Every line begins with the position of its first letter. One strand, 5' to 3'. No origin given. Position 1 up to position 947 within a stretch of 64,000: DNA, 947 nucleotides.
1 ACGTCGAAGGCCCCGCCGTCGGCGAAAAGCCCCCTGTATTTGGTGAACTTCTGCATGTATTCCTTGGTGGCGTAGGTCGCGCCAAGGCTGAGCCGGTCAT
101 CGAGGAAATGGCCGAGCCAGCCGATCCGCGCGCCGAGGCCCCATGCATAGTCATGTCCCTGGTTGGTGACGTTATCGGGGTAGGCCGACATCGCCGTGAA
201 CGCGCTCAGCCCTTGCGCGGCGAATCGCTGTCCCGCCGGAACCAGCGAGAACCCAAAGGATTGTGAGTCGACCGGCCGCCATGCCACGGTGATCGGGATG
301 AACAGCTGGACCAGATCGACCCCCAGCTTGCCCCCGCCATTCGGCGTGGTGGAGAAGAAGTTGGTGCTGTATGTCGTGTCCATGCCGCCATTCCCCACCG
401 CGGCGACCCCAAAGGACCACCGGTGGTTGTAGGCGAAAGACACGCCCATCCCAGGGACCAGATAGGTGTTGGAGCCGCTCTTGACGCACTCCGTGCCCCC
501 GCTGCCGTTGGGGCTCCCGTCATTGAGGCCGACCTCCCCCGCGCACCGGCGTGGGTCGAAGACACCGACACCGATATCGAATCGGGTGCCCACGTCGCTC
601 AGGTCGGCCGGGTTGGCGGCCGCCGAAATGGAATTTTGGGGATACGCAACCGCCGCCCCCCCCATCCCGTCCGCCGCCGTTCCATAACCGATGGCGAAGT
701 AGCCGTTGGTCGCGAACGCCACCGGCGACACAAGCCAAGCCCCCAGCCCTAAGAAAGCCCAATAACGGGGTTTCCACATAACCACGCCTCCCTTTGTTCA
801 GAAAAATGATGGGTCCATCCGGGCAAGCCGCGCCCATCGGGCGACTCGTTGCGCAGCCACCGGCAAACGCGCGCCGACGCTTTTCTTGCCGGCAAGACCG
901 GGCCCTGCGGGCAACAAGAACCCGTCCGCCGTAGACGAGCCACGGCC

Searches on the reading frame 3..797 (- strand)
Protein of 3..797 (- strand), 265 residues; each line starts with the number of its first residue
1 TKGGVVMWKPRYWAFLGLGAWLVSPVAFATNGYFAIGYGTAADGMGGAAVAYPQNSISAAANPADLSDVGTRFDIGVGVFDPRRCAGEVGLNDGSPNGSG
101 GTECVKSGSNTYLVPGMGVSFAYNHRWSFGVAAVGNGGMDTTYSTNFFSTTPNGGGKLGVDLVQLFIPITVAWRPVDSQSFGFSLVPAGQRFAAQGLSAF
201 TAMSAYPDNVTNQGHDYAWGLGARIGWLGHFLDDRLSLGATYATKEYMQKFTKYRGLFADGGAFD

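Call 91: search_protein_families(library=ncbifam, proteins=[window:3-797:-], max_evalue=0.001)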
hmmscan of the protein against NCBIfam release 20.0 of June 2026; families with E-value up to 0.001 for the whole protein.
window:3-797:- (265 aa): 0 families
